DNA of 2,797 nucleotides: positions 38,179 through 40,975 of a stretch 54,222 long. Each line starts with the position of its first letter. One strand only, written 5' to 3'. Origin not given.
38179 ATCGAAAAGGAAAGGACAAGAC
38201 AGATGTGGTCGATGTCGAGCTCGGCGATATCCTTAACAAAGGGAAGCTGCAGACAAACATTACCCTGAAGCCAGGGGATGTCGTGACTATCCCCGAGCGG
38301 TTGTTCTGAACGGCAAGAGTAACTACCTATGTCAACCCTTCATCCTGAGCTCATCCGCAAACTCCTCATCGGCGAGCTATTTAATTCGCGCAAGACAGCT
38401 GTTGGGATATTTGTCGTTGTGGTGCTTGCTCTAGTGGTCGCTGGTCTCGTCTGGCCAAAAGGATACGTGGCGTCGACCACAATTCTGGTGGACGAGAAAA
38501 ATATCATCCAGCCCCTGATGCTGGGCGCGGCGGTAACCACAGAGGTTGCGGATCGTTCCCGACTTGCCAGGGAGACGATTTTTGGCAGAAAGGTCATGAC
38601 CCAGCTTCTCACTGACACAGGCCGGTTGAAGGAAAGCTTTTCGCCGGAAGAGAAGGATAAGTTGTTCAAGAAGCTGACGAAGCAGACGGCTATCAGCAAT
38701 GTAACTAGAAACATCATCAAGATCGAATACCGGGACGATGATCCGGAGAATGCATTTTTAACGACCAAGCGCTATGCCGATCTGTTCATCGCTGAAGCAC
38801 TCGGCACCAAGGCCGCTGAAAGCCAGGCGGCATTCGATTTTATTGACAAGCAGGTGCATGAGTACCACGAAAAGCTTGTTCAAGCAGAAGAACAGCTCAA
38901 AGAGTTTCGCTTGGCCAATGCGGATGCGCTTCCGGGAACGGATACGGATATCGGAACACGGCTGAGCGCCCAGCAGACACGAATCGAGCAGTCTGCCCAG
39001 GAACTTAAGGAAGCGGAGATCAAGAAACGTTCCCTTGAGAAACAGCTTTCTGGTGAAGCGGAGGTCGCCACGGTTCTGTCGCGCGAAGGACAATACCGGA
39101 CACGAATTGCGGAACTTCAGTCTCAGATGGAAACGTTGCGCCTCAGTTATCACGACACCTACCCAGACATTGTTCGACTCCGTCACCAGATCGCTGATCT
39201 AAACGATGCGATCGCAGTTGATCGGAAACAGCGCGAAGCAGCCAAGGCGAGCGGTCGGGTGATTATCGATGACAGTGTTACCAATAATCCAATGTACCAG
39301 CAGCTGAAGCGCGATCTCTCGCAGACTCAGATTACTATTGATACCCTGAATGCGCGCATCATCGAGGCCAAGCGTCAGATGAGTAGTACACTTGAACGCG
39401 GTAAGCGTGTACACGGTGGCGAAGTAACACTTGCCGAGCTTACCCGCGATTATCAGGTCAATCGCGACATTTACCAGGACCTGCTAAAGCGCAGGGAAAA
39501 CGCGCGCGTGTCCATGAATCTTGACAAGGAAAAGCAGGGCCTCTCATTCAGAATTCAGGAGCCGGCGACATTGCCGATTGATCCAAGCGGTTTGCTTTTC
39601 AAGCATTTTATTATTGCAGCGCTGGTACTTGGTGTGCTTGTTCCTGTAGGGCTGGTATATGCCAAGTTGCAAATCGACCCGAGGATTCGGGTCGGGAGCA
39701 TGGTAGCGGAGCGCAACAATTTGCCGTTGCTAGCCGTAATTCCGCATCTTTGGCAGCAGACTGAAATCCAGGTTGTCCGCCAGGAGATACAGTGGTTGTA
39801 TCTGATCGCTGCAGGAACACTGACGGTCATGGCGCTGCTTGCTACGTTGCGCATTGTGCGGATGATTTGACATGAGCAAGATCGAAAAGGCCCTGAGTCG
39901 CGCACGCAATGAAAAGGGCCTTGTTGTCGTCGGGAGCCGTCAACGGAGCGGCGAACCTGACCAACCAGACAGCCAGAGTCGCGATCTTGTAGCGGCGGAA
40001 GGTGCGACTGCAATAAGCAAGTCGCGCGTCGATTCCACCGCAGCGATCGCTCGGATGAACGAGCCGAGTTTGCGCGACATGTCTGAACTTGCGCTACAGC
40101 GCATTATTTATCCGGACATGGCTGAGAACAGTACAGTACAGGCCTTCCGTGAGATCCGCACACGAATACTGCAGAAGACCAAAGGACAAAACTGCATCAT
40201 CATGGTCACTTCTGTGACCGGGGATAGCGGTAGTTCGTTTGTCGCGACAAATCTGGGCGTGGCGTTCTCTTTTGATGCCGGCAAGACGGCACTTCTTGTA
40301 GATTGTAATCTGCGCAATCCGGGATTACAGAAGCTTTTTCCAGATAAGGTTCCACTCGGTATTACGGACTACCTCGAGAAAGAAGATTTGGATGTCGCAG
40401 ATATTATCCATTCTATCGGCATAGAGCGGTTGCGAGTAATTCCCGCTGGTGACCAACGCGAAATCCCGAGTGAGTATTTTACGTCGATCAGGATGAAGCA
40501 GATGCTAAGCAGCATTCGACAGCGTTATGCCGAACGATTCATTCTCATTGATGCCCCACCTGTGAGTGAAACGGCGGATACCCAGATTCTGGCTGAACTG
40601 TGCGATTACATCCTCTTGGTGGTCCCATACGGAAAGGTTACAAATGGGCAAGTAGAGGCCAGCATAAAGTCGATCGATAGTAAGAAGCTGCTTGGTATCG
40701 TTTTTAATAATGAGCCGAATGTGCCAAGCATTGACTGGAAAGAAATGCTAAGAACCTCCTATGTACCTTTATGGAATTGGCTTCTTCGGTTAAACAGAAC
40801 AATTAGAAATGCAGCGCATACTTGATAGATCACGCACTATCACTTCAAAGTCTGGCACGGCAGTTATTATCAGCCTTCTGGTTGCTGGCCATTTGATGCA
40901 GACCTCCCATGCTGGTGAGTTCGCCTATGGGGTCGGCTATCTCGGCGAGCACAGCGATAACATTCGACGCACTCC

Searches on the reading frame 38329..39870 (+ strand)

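Call 6: search_protein_families(library=ncbifam, proteins=[window:38329-39870:+], max_evalue=0.00001)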
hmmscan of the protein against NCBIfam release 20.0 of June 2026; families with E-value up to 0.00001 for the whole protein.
window:38329-39870:+ (513 aa): 2 families
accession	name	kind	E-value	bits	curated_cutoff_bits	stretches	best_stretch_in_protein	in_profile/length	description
TIGR03007.1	pepcterm_ChnLen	equivalog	3.6e-105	352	278.85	1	16-506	9-495/498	XrtA system polysaccharide chain length determinant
TIGR03017.1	EpsF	equivalog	4.5e-15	55.3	422.75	1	18-471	11-443/444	chain length determinant protein EpsF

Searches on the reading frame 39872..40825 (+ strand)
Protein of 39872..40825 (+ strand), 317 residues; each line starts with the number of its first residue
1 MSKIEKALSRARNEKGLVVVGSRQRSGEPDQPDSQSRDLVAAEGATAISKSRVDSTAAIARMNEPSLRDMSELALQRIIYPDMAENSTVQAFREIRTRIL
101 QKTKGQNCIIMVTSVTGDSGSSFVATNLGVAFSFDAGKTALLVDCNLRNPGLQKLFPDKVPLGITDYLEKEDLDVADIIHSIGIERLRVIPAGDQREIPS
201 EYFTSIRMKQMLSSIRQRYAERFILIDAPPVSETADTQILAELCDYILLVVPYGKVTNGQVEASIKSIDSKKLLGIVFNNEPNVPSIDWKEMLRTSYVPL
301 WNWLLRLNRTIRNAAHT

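Call 6: search_protein_families(library=ncbifam, proteins=[window:39872-40825:+], max_evalue=0.00001)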
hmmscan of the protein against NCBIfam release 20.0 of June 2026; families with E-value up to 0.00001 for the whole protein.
window:39872-40825:+ (317 aa): 7 families
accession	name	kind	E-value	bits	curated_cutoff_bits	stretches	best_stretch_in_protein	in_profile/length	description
TIGR03018.1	pepcterm_TyrKin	hypoth_equivalog_domain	6.8e-57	192.1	230.65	1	78-279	1-207/207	XrtA-associated tyrosine autokinase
TIGR01007.1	eps_fam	subfamily_domain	6.8e-31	107.4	108.05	1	91-280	2-189/204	polysaccharide biosynthesis tyrosine autokinase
NF007350.0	PRK09841.1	equivalog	3.3e-21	75.1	1248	1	82-270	505-690/726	tyrosine-protein kinase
TIGR03029.1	EpsG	equivalog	2.3e-20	72.9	313.8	1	86-251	81-243/274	chain length determinant protein tyrosine kinase EpsG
TIGR01005.1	eps_transp_fam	subfamily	4.4e-20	71.5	411.7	1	57-280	488-717/754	exopolysaccharide transport protein family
NF008568.0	PRK11519.1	equivalog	8.2e-20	70.5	1068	1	87-270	505-685/720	tyrosine-protein kinase Wzc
TIGR01969.1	minD_arch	subfamily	9.2e-07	28.3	201.75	1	109-279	2-168/251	cell division ATPase MinD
